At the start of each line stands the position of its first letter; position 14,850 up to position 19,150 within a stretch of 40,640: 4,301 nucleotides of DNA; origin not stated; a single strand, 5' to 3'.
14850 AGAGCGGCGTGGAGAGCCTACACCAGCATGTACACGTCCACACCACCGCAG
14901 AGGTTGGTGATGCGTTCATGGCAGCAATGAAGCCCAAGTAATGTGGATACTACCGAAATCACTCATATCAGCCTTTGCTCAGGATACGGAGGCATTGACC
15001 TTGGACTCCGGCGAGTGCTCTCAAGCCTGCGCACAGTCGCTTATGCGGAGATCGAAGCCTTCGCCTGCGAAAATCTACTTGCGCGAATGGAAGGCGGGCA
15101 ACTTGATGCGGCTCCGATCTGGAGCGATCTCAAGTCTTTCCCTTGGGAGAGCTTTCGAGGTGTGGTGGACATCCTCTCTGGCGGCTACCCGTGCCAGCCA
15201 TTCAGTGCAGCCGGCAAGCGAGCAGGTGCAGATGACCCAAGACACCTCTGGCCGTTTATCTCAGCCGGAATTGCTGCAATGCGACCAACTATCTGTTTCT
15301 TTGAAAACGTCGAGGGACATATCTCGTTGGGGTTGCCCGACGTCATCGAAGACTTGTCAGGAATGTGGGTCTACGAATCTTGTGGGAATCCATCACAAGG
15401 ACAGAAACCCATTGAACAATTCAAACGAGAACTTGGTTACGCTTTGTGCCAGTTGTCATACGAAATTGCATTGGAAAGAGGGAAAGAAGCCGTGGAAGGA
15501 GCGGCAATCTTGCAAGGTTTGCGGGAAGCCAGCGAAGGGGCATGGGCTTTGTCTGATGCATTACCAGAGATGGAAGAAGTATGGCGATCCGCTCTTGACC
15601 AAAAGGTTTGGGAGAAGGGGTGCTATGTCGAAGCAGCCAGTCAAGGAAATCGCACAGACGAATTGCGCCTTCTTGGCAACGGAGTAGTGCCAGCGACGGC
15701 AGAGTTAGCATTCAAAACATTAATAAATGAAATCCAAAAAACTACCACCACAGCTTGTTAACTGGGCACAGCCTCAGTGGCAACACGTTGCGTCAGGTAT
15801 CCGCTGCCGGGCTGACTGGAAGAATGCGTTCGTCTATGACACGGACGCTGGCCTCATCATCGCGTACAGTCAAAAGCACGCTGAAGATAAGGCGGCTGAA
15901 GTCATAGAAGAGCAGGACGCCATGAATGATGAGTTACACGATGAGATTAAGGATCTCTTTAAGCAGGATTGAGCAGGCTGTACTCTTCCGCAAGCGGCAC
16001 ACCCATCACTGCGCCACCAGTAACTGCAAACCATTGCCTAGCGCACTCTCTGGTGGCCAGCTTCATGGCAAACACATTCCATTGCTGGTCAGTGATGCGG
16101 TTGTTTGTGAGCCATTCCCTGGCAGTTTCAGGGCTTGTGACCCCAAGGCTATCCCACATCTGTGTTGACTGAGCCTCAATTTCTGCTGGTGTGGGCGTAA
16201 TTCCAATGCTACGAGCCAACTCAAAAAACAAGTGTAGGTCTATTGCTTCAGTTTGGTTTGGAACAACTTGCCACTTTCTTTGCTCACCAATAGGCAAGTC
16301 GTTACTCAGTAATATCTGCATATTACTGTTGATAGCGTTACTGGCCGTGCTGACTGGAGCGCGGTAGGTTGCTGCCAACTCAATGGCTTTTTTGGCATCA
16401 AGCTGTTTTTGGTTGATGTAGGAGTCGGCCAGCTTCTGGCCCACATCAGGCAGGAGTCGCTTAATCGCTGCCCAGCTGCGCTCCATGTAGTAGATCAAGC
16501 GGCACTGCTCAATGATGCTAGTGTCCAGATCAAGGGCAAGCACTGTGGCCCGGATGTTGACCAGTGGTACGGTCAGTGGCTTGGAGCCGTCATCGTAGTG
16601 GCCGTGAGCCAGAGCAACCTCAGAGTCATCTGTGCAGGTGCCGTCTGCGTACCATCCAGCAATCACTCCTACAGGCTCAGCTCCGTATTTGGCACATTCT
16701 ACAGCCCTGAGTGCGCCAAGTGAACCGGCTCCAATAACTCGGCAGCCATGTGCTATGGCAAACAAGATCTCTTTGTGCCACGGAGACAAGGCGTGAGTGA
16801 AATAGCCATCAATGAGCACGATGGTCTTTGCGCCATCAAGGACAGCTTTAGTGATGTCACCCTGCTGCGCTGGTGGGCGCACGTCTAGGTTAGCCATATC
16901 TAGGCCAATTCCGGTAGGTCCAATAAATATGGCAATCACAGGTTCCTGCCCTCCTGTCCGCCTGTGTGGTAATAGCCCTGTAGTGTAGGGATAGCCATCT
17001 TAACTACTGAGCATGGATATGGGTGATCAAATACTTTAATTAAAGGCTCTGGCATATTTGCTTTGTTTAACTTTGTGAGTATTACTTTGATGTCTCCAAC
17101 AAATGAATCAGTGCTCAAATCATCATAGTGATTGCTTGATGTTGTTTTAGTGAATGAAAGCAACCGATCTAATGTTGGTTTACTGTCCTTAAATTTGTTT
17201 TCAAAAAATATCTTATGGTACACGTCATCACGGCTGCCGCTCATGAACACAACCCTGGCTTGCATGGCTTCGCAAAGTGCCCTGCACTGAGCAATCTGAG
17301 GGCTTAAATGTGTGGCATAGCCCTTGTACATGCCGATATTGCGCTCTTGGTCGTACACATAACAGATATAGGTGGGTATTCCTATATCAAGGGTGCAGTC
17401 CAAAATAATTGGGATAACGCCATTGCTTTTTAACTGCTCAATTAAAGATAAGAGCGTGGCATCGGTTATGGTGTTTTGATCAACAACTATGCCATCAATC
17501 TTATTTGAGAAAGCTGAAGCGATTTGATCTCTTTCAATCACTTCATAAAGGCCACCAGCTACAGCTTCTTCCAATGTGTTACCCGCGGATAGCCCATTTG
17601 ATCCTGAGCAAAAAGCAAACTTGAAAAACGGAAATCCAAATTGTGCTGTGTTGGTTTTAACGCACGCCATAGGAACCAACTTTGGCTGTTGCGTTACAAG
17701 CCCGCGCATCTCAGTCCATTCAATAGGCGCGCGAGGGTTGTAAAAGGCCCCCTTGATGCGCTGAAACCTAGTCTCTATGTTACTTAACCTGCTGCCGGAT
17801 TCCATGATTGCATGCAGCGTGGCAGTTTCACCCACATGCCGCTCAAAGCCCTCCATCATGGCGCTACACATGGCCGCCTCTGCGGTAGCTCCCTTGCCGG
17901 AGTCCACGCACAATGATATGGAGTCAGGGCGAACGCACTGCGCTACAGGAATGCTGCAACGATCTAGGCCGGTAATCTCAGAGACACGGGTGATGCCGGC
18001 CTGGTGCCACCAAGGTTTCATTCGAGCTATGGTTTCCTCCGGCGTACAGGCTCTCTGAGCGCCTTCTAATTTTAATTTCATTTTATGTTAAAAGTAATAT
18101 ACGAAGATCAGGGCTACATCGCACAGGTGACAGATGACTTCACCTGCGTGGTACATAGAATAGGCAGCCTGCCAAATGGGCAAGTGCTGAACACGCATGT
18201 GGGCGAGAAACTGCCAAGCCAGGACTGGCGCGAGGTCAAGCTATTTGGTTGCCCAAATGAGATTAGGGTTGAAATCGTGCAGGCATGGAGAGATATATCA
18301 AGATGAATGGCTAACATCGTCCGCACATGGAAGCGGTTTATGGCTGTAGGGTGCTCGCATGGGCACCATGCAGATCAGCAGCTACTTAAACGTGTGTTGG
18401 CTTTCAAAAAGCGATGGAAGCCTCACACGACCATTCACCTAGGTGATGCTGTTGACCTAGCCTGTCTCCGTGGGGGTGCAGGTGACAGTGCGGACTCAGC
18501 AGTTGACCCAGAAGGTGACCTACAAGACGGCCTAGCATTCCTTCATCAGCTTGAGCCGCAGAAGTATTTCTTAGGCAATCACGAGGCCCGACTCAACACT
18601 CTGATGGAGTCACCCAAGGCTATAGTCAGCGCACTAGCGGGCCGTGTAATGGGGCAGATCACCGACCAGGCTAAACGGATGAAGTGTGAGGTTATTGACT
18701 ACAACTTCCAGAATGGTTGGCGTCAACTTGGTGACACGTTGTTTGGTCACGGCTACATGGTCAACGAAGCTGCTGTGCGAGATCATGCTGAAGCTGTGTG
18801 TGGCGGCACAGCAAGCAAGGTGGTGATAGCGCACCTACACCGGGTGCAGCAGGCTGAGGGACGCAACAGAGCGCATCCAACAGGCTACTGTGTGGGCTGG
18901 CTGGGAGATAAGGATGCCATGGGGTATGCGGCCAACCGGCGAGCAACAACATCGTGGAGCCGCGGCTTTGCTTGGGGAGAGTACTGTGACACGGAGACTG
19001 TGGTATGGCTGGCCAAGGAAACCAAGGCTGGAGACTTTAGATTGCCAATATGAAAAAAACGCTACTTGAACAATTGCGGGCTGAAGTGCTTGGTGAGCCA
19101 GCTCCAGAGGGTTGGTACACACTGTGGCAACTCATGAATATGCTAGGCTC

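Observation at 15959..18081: Phage-encoded YcaO-TfuA (peptide thioamidation) cassette wedged antisense into the early region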

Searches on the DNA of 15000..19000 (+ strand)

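Call 5: search_dna_similar(query=window:15000-19000:+, collection=phages, mode=near, max_rows=30)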
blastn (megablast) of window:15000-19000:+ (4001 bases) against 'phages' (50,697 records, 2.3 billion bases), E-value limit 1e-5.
No match.

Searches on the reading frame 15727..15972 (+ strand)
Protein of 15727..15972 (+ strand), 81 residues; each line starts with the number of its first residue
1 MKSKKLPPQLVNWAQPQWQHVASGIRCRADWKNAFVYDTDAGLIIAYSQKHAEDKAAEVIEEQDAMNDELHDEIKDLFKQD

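Call 3: search_protein_families(library=pfam, proteins=[window:15727-15972:+], max_evalue=0.01)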
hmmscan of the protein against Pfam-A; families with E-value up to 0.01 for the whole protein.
window:15727-15972:+ (81 aa): 0 families

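Call 24: search_protein_families(library=phrogs, proteins=[window:15727-15972:+], max_evalue=0.01)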
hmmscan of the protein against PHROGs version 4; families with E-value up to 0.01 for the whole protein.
window:15727-15972:+ (81 aa): 0 families
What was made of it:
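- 15727..15972 (+): s81, an 81-aa small early gene. Its last codons now overlap the tfuA 3' end. It forms the left flank of the insertion. No family hit (calls 3, 24).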
